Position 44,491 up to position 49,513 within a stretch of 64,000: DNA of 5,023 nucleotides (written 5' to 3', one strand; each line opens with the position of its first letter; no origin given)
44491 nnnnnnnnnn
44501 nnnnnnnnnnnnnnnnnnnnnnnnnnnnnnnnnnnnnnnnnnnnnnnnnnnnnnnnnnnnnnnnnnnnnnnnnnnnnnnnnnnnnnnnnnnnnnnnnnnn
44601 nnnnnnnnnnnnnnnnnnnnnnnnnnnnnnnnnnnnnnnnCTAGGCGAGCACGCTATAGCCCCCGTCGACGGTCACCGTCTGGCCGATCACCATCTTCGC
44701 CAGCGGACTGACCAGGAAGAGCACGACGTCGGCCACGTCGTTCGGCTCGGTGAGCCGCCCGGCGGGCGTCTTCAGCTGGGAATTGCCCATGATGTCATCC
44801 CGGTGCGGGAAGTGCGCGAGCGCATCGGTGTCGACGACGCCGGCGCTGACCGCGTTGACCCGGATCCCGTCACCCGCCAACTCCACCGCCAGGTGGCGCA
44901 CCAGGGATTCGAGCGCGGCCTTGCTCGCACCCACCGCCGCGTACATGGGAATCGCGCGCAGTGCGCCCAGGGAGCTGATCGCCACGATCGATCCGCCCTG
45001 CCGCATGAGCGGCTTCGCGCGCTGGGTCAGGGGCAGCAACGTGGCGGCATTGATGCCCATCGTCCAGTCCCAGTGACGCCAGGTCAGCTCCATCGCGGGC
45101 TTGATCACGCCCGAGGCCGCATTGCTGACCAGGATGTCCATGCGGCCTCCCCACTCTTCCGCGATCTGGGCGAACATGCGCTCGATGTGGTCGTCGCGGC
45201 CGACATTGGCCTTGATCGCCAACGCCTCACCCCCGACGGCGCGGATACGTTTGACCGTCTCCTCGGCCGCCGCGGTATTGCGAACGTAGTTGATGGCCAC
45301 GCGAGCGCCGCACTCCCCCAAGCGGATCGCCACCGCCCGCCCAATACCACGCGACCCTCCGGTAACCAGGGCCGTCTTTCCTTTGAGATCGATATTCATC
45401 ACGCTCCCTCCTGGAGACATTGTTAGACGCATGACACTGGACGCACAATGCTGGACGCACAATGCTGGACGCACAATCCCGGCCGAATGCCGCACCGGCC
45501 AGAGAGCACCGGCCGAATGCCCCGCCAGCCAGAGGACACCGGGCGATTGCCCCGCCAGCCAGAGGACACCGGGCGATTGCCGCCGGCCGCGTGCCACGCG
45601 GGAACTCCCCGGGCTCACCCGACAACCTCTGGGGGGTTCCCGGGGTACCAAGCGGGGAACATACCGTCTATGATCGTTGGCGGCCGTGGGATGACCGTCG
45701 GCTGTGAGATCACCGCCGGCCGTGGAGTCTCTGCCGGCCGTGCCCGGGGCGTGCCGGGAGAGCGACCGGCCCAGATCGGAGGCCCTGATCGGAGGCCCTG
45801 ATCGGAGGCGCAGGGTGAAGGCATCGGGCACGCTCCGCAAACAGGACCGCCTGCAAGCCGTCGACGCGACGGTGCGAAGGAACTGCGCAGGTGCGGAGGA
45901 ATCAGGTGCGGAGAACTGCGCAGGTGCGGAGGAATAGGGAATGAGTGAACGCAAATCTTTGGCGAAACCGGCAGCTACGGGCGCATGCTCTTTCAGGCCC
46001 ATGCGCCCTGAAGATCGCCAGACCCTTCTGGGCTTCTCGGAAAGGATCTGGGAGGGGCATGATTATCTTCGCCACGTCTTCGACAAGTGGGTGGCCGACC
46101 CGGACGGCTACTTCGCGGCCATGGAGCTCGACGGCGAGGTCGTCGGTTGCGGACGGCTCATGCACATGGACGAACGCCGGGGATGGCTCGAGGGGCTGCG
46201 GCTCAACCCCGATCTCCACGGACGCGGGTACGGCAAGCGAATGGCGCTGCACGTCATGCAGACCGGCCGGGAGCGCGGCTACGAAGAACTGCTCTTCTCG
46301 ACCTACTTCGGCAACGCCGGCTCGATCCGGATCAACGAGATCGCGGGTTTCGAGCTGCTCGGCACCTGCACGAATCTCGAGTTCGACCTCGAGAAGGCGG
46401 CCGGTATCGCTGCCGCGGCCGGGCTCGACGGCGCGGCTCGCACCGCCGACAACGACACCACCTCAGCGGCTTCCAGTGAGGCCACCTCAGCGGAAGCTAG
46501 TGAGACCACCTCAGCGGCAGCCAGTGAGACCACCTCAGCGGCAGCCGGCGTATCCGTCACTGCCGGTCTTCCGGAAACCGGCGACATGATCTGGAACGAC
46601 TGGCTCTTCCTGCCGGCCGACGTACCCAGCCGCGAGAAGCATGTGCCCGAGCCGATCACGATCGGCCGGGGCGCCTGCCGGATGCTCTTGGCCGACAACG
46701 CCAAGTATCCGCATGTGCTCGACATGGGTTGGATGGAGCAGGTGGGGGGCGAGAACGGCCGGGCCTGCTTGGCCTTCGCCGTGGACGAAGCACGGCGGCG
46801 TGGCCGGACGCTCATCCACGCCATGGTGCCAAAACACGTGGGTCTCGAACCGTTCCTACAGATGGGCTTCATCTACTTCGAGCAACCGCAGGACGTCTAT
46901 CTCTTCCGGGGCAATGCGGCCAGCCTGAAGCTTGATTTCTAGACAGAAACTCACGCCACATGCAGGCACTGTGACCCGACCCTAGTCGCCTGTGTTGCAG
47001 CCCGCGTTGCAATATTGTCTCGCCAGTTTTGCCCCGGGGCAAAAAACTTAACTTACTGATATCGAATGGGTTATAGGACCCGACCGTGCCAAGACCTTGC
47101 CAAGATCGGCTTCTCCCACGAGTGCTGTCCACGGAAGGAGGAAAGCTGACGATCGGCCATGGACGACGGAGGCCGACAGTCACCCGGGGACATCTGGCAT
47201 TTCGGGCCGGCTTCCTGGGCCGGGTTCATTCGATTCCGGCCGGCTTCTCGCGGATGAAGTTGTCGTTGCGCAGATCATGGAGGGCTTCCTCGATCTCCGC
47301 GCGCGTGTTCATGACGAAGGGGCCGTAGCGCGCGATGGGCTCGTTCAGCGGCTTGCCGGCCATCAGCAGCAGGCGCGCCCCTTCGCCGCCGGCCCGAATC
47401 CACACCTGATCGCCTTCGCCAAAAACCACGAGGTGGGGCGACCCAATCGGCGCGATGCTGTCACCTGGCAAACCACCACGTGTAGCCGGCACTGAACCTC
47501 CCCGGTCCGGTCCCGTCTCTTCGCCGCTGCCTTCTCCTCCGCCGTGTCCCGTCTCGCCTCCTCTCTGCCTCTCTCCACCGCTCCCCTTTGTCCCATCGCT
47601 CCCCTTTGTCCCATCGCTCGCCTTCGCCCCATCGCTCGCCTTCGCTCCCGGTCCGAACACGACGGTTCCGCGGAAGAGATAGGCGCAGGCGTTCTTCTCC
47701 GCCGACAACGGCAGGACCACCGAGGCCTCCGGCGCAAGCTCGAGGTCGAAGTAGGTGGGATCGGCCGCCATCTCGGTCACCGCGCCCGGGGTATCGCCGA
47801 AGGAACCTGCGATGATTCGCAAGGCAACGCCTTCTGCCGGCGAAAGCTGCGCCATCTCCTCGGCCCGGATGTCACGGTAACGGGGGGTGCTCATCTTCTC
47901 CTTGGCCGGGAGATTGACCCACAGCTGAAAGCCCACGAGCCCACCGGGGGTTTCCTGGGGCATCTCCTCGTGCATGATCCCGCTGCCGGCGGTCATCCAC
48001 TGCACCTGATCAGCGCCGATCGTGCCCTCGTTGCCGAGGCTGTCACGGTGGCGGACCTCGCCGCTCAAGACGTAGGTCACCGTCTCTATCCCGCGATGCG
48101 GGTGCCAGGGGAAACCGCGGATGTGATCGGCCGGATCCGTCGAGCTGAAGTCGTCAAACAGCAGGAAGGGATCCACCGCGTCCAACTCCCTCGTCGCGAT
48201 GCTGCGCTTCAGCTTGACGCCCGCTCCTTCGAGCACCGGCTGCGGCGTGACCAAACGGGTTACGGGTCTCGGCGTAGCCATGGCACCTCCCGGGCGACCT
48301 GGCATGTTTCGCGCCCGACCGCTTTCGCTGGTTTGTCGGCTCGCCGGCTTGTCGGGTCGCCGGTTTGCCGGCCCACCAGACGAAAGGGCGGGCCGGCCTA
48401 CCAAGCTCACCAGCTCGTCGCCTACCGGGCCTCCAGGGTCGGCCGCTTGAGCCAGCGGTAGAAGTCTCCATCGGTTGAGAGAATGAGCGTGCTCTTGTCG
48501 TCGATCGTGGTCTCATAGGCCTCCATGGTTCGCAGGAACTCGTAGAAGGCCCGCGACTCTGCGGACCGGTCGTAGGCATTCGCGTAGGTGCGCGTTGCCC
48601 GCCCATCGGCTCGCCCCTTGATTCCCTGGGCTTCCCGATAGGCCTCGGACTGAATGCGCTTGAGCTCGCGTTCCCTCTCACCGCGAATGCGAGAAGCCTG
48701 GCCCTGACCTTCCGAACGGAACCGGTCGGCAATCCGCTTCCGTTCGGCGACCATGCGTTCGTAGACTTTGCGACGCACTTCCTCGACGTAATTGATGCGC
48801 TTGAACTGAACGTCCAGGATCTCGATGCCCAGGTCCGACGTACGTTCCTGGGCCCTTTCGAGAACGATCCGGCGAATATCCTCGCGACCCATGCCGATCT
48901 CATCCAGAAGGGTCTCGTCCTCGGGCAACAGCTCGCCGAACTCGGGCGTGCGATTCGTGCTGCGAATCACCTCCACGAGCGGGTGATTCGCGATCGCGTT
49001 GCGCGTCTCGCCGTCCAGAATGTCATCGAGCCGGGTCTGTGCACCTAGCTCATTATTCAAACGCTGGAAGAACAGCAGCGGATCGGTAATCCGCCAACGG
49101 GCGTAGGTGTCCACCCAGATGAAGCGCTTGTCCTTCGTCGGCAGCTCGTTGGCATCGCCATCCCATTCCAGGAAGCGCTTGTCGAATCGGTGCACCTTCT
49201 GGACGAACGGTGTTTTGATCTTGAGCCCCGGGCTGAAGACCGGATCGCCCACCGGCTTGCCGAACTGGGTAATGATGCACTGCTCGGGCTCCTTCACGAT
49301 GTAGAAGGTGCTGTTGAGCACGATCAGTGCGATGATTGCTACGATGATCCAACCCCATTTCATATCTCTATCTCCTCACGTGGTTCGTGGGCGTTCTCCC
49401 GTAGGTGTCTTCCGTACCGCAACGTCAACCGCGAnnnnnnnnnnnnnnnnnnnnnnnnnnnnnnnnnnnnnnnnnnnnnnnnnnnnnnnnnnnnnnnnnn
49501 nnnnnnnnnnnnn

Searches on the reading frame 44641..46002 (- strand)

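Call 19: search_protein_families(library=pfam, proteins=[window:44641-46002:-], max_evalue=0.00001)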
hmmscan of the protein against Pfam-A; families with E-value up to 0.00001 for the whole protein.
window:44641-46002:- (453 aa): 4 families
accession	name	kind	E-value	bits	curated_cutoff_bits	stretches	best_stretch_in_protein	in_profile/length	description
PF13561.12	adh_short_C2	-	1.8e-68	231.1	27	1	217-450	5-236/236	Enoyl-(Acyl carrier protein) reductase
PF00106.31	adh_short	-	5.6e-44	150.4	26.6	1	209-397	1-189/195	short chain dehydrogenase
PF08659.16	KR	-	1.5e-08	35.2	22.6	1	210-372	2-164/180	KR domain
PF23441.1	SDR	-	1.4e-06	28.3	27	1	208-450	7-256/258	SDR-like rossmann domain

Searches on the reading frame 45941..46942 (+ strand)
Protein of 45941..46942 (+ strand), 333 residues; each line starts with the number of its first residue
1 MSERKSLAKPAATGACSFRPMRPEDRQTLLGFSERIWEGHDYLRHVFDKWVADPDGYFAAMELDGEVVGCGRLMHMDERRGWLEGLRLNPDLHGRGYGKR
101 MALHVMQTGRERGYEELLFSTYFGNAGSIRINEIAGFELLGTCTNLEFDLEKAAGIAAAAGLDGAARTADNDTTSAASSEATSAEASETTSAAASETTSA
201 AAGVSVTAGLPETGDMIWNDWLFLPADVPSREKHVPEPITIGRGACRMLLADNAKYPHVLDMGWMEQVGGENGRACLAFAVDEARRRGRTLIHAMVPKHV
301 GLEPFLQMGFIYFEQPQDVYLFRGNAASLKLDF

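Call 19: search_protein_families(library=pfam, proteins=[window:45941-46942:+], max_evalue=0.00001)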
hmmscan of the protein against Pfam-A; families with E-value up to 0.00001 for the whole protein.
window:45941-46942:+ (333 aa): 3 families
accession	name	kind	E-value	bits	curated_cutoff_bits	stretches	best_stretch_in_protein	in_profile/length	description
PF00583.31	Acetyltransf_1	-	2.4e-15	57.3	20.7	1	38-132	15-111/116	Acetyltransferase (GNAT) family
PF13302.13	Acetyltransf_3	-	1.5e-09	39.1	25.4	1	18-138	4-138/138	Acetyltransferase (GNAT) domain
PF13508.13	Acetyltransf_7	-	4.9e-06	27.3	27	0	55-117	2-65/84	Acetyltransferase (GNAT) domain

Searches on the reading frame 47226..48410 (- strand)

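Call 19: search_protein_families(library=pfam, proteins=[window:47226-48410:-], max_evalue=0.00001)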
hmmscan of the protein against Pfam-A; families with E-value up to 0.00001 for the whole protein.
window:47226-48410:- (394 aa): 2 families
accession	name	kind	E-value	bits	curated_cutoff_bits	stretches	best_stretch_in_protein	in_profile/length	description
PF02678.22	Pirin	-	2.7e-35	121.1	26.1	1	65-165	2-108/108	Pirin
PF05726.19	Pirin_C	-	4.1e-24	85.4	27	1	321-385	38-102/103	Pirin C-terminal cupin domain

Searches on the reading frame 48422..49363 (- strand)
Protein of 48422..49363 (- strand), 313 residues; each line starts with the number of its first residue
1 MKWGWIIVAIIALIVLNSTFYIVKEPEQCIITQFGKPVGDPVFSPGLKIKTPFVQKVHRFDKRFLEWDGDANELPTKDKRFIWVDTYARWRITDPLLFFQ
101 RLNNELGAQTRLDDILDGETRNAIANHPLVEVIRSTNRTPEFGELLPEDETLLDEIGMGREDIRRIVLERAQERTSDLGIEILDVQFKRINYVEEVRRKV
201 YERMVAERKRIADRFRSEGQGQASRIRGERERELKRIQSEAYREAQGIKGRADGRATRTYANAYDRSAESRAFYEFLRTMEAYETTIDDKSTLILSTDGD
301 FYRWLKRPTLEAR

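Call 19: search_protein_families(library=pfam, proteins=[window:48422-49363:-], max_evalue=0.00001)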
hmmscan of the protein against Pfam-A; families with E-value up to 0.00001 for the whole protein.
window:48422-49363:- (313 aa): 1 family
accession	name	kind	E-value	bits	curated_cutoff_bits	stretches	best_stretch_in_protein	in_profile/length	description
PF01145.31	Band_7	-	1.4e-28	100.5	23.6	1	22-220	2-175/176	SPFH domain / Band 7 family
